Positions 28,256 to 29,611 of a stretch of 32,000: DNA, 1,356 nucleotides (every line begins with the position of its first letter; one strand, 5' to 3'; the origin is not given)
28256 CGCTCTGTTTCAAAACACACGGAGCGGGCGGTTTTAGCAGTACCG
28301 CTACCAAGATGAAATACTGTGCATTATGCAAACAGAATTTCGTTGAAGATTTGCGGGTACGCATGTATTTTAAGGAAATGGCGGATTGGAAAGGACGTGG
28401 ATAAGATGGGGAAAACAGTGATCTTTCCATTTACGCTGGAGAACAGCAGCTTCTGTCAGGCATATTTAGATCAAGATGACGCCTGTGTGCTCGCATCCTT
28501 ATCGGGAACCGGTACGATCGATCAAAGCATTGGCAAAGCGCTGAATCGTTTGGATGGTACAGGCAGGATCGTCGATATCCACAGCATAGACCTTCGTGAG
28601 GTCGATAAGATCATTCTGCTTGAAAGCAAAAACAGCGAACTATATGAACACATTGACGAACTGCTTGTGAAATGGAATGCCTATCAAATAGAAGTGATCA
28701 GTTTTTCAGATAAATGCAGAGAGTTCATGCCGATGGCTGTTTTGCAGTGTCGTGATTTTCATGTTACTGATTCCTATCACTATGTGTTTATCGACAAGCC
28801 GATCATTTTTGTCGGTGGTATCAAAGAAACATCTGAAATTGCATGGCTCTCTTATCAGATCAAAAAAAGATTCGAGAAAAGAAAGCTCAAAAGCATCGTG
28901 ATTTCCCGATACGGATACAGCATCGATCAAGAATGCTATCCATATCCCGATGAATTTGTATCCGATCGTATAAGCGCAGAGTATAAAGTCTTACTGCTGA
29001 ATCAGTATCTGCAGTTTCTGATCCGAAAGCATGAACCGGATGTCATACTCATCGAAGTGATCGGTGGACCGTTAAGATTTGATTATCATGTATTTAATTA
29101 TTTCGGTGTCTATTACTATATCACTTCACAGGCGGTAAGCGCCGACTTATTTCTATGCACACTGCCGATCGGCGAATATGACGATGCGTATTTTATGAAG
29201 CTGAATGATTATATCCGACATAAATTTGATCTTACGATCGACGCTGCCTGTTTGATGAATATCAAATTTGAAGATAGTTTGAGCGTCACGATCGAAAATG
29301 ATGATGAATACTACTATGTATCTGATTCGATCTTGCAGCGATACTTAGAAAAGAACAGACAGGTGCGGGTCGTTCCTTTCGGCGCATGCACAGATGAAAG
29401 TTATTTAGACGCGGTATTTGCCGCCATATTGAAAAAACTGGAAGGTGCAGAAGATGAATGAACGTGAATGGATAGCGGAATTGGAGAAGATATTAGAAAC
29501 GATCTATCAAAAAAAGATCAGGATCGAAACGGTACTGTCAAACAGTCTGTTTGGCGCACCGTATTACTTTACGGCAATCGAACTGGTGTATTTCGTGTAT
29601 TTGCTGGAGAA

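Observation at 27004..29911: Radical-SAM/SPASM peptide maturation cassette (maturase, unknown partner, ACP-like protein, precursor) with no characterised product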

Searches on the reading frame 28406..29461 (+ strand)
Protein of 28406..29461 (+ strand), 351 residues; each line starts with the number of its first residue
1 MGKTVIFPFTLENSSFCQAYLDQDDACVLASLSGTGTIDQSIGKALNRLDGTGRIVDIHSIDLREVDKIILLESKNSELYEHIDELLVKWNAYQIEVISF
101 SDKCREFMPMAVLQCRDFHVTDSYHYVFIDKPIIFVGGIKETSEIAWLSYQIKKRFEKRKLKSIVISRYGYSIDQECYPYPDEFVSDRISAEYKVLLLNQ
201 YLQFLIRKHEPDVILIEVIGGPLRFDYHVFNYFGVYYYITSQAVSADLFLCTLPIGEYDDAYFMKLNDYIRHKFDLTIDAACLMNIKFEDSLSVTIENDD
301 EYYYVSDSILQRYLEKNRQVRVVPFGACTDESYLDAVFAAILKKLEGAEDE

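Call 3: search_protein_families(library=ncbifam, proteins=[window:28406-29461:+], max_evalue=0.01)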
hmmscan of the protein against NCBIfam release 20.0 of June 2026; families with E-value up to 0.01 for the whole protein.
window:28406-29461:+ (351 aa): 1 family
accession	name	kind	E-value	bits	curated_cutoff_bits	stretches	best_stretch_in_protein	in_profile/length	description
TIGR04066.1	nat_prod_clost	hypoth_equivalog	6.2e-33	114.3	200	1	3-346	2-360/361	TIGR04066 family peptide maturation system protein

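Call 4: search_protein_families(library=pfam, proteins=[window:28406-29461:+], max_evalue=0.01)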
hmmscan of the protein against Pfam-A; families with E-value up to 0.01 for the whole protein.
window:28406-29461:+ (351 aa): 0 families

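Call 13: search_solved_structures(query=window:28406-29461:+, max_evalue=10)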
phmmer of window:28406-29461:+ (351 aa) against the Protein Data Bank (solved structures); distinct sequences matched with E-value up to 10: 1.
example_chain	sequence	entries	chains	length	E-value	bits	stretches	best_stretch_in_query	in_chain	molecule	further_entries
6qvm_A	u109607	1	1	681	1.9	10.8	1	106-154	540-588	Multiheme cytochrome cf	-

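Call 16: find_related_loci(query=window:28406-29461:+, collection=genome_contigs, flank=6000)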
Query window:28406-29461:+ (351 aa) in genome_contigs; peptide patterns used: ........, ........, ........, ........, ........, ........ (x = any residue, [..] = any of these).
35 stretches matched a pattern, but none encodes a relative of the query by tblastn (E <= 1e-3).

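Call 17: find_homologous_proteins(query=window:28406-29461:+, max_evalue=0.001)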
Query window:28406-29461:+ (351 aa): 2 proteins with E <= 0.001 among 1806 candidates.
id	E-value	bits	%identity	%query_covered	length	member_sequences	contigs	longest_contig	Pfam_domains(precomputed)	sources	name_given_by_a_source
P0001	6.8e-222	754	97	100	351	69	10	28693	-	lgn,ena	-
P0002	3.1e-12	64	27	53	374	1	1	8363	-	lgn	-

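Call 19: find_encoding_contigs(protein=P0001, flank=10000, max_places=6)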
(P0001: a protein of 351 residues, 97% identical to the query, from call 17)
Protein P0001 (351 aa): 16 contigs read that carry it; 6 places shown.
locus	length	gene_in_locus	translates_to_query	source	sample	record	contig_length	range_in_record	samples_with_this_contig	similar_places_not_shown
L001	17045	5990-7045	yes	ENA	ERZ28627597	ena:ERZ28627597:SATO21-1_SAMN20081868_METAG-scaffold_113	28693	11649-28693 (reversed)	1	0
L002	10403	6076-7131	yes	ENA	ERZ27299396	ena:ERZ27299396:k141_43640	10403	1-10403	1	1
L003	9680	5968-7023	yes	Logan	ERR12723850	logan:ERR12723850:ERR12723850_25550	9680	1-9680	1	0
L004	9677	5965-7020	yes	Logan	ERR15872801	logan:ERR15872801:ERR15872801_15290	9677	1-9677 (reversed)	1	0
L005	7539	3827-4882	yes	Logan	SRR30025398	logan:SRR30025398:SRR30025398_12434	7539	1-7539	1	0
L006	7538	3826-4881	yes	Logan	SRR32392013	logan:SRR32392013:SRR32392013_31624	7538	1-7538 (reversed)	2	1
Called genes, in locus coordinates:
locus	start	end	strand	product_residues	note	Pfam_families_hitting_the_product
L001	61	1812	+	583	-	PF00664:ABC_membrane, PF00005:ABC_tran, PF02463:SMC_N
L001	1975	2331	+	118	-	-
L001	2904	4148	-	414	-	-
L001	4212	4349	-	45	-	-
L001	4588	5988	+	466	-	PF13353:Fer4_12, PF04055:Radical_SAM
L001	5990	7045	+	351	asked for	-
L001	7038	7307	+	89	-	-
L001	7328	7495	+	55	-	-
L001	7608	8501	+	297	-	PF00005:ABC_tran, PF13304:AAA_21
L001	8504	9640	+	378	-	PF12679:ABC2_membrane_2, PF12730:ABC2_membrane_4 (weak)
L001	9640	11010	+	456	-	PF12679:ABC2_membrane_2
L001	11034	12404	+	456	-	PF12679:ABC2_membrane_2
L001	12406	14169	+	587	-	PF00005:ABC_tran, PF02463:SMC_N, PF13304:AAA_21 (faint)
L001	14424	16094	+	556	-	PF01268:FTHFS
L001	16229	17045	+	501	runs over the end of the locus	PF06271:RDD, PF02811:PHP (weak)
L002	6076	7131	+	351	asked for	-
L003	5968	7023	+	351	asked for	-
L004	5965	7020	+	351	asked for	-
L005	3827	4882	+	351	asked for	-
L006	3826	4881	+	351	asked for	-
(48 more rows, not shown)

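Call 20: find_encoding_contigs(protein=P0002, flank=10000, max_places=4)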
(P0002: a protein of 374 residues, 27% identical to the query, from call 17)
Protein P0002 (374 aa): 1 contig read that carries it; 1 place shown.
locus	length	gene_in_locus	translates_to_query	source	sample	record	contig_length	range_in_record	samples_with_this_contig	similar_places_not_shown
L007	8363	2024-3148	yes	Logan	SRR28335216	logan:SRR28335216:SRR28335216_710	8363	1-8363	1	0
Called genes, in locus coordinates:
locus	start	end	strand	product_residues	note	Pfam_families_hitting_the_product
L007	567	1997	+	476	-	PF04055:Radical_SAM, PF13353:Fer4_12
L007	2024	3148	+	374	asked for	-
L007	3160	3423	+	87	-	-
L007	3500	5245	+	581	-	PF00664:ABC_membrane, PF00005:ABC_tran, PF02463:SMC_N (weak)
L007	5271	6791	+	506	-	PF00082:Peptidase_S8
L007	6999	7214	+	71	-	-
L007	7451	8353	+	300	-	PF00126:HTH_1, PF03466:LysR_substrate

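Call 25: search_protein_representatives(protein=window:28406-29461:+)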
Query: 351 residues. Proteins with E-value up to 0.001 (for the whole library): 775; up to 1e-10: 119; up to 1e-30: 1. The best 150 are listed.
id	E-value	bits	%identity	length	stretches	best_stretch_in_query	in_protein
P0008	8.7e-84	298.0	95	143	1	1-142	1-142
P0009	2.4e-30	122.3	28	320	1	3-287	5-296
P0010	4.3e-28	114.9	28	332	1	2-298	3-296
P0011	1.0e-27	113.7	28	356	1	3-289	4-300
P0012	2.3e-24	102.7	26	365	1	3-292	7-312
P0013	1.9e-22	96.3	26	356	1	5-308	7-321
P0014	1.2e-20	90.4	24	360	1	5-320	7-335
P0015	1.5e-20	90.1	25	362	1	4-289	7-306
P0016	1.7e-19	86.6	24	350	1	5-293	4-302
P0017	2.2e-18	83.0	31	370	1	3-286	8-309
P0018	3.1e-18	82.5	29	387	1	120-295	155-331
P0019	1.1e-17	80.7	29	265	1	132-291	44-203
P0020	1.4e-17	80.4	31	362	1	132-319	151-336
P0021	2.0e-17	79.9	25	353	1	3-321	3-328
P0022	5.7e-17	78.4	27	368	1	3-345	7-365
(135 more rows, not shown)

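Call 33: predict_structure(alignment_id=A2)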
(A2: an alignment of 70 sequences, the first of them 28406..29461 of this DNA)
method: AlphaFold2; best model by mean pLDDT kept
length: 351 residues; sequences in the alignment: 70
mean_pLDDT: 91.2   pTM: 0.91
mean pLDDT of the five models: 91.2, 90.6, 90.3, 89.6, 89.3
residues with pLDDT >= 90: 272; 70-90: 56; 50-70: 19; < 50: 4
segments of 3 or more residues with pLDDT < 50: 109-111
pLDDT, mean of each block of 10 residues (from residue 1): 91 92 93 96 94 94 96 89 93 94 71 67 90 97 94 97 93 85 94 97 96 98 89 96 98 94 96 97 93 65 94 88 91 97 86 46
secondary structure, 60 per line:
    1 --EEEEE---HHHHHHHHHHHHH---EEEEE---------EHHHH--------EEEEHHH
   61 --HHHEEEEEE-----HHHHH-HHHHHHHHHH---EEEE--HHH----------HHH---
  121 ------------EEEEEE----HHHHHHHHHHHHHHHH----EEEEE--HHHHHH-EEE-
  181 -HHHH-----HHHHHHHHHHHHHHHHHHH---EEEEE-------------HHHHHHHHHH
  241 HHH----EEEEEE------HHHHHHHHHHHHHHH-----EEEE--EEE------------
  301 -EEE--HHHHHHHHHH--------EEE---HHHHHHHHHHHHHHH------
elements in order: E3-7 H11-23 E27-31 H42-45 E54-57 E66-71 H77-81 H83-92 E96-99 E133-138 H143-158 E163-167 H170-175 E177-179 H182-185 H191-209 E213-217 H231-243 E248-253 H260-274 E280-283 E286-288 E302-304 H307-316 E325-327 H331-345

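Call 37: fold_search(model_id=the predicted structure, library=pdb)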
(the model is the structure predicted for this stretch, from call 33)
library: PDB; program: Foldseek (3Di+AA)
matches with E <= 10: 1465; with E <= 0.001: 20
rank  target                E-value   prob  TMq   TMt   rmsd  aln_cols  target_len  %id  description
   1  2obn_C                5.7e-07  1.00  0.57  0.58   8.1       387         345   10  Crystal structure of a duf1611 family protein (ava_3511) from anabaena variabilis atcc 29413 at 2.30 A resolution (released 2007-01-16)
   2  2obn_A                5.7e-07  1.00  0.56  0.57   7.5       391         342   10  Crystal structure of a duf1611 family protein (ava_3511) from anabaena variabilis atcc 29413 at 2.30 A resolution (released 2007-01-16)
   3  2obn_B                1.8e-06  1.00  0.55  0.56   6.8       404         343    9  Crystal structure of a duf1611 family protein (ava_3511) from anabaena variabilis atcc 29413 at 2.30 A resolution (released 2007-01-16)
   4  7xrj                  2.5e-05  1.00  0.50  0.53   7.2       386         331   13  crystal structure of N-acetyltransferase DgcN-25328 (released 2023-02-01)
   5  2g0t_B                4.3e-05  1.00  0.57  0.59   7.7       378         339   10  Crystal structure of a putative nucleotide binding protein (tm0796) from Thermotoga maritima at 2.67 A resolution (released 2006-02-28)
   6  3k9g                  6.2e-05  1.00  0.36  0.53   6.4       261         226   13  CRYSTAL STRUCTURE OF A PLASMID PARTITION PROTEIN FROM BORRELIA BURGDORFERI AT 2.25A RESOLUTION, iodide soak (released 2009-11-03)
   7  2g0t_A                7.0e-05  1.00  0.56  0.58   7.7       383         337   10  Crystal structure of a putative nucleotide binding protein (tm0796) from Thermotoga maritima at 2.67 A resolution (released 2006-02-28)
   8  3of5_B                1.5e-04  1.00  0.34  0.51   7.6       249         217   13  Crystal Structure of a Dethiobiotin Synthetase from Francisella tularensis subsp. tularensis SCHU S4 (released 2011-02-02)
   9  3mle_A                2.7e-04  1.00  0.35  0.52   8.2       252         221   11  Crystal structure of dethiobiotin synthetase (BioD) from Helicobacter pylori cocrystallized with ATP (released 2010-05-19)
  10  8zkc                  3.2e-04  0.99  0.31  0.32  18.1       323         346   11  iron-sulfur cluster transfer protein ApbC (released 2024-06-12)
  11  4pfs_B                4.1e-04  1.00  0.36  0.48   8.1       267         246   11  Crystal Structure of Cobyrinic Acid a,c-diamide synthase from Mycobacterium smegmatis (released 2014-05-21)
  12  3k9h_A                4.1e-04  1.00  0.35  0.49   7.7       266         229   14  Crystal structure of a plasmid partition protein from borrelia burgdorferi at 2.25A resolution (released 2009-11-03)
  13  3of5_A                4.6e-04  1.00  0.33  0.49   8.4       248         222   13  Crystal Structure of a Dethiobiotin Synthetase from Francisella tularensis subsp. tularensis SCHU S4 (released 2011-02-02)
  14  2vo1_A                4.6e-04  0.99  0.29  0.40  10.1       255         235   13  CRYSTAL STRUCTURE OF THE SYNTHETASE DOMAIN OF HUMAN CTP SYNTHETASE (released 2008-03-11)
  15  3mle_C                6.3e-04  1.00  0.35  0.51   8.3       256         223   11  Crystal structure of dethiobiotin synthetase (BioD) from Helicobacter pylori cocrystallized with ATP (released 2010-05-19)
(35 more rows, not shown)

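Call 39: find_related_loci(query=A4, collection=genome_contigs, flank=7000)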
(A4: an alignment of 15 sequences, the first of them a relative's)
Query A4 (374 aa) in genome_contigs; peptide patterns used: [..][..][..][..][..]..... (x = any residue, [..] = any of these).
89 stretches matched a pattern; 81 encode a relative of the query (tblastn E <= 1e-3); the best 80 are kept; 80 distinct loci.
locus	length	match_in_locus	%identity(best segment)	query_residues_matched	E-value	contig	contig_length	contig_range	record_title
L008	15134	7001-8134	50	1-374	2e-126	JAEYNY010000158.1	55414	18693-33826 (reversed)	MAG: Bacillota bacterium isolate OH_CBB_131 k127_618036, whole genome shotgun sequence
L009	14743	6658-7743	44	4-365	4e-97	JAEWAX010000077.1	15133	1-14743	MAG: Bacillota bacterium isolate OH_PBB_227 k127_401038, whole genome shotgun sequence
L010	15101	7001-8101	41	1-365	8e-97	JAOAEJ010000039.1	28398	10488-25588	MAG: Clostridia bacterium isolate SKW257 k141_1541641, whole genome shotgun sequence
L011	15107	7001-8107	41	1-367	9e-96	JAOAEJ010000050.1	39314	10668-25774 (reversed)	MAG: Clostridia bacterium isolate SKW257 k141_281464, whole genome shotgun sequence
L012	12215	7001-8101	40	3-367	8e-93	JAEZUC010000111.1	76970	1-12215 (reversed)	MAG: Bacillota bacterium isolate OH_PDB_73 k127_610964, whole genome shotgun sequence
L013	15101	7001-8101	40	3-367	8e-93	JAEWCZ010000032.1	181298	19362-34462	MAG: Bacillota bacterium isolate OH_PBB_78 k127_1064201, whole genome shotgun sequence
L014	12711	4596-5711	40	1-370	4e-93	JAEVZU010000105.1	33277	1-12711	MAG: Bacillota bacterium isolate OH_PBB_181 k127_640329, whole genome shotgun sequence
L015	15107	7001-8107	39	4-370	5e-93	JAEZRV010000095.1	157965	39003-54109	MAG: Bacillota bacterium isolate OH_PDB_205 k127_1494098, whole genome shotgun sequence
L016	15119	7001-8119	41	1-374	3e-92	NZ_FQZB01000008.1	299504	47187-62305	Clostridium cavendishii DSM 21758, whole genome shotgun sequence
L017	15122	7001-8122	40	1-374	7e-91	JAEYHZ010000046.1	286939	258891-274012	MAG: Bacillota bacterium isolate OH_HFB_338 k127_265393, whole genome shotgun sequence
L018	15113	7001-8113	43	1-374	7e-90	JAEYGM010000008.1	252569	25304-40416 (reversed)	MAG: Bacillota bacterium isolate OH_HFB_289 k127_984307, whole genome shotgun sequence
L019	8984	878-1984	42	1-369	1e-89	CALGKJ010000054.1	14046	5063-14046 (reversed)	MAG: uncultured Clostridia bacterium isolate N1_Bin_Bin_25_1 genome assembly, contig: c_000001276495, whole genome shotg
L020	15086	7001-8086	40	4-365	1e-89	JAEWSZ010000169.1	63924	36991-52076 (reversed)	MAG: Bacillota bacterium isolate OH_SDB_126 k127_1027129, whole genome shotgun sequence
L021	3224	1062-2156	41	1-365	3e-90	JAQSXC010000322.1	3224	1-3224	MAG: Eubacterium sp. isolate L_E1_T20_A_bin.111 scaffold_61412, whole genome shotgun sequence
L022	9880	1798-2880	40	4-366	7e-89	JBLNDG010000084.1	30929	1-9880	MAG: Caulobacteraceae bacterium isolate MAG105 PRJNA950955_bin14_renamed_83, whole genome shotgun sequence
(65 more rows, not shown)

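Call 72: search_solved_structures(query=A2, max_evalue=10)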
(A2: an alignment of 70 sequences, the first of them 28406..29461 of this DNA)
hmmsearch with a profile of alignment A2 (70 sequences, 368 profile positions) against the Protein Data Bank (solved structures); distinct sequences matched with E-value up to 10: 18.
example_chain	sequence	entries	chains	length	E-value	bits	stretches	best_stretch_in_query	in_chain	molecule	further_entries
6een_D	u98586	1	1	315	0.00026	23.1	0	167-190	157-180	Designer Pentatricopeptide Protein dPPR10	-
3dm5_A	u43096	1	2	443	0.0084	18.1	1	76-190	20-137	Signal recognition 54 kDa protein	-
6g1h_A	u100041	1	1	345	0.0089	18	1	5-108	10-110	Dihydrodipicolinate reductase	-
6g1m_A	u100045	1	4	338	0.0091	18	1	5-108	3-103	Dihydrodipicolinate reductase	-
2l82_A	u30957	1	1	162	0.034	16.1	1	50-136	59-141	DESIGNED PROTEIN OR32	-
2g0t_A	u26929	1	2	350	0.037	16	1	63-197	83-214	conserved hypothetical protein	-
3ijp_A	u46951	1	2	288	0.081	14.9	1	18-78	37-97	Dihydrodipicolinate reductase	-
1j8m_F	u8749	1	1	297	0.12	14.3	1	77-192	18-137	SIGNAL RECOGNITION 54 KDA PROTEIN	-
1j8y_F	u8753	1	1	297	0.16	13.9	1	77-192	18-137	SIGNAL RECOGNITION 54 KDA PROTEIN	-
1y6u_A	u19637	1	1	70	0.21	13.5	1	318-365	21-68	Excisionase from transposon Tn916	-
7r09_A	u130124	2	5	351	0.21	13.5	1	6-103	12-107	Amine Dehydrogenase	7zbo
5l3s_A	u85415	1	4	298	0.3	13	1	81-192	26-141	Signal recognition particle 54 kDa protein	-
5l3v_A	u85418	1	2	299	0.31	13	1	81-192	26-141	Signal recognition particle 54 kDa protein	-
6wmp_E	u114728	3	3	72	0.6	12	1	56-114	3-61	DNA-directed RNA polymerase subunit omega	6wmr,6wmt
7bqe_A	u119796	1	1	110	0.63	11.9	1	109-161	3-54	NF3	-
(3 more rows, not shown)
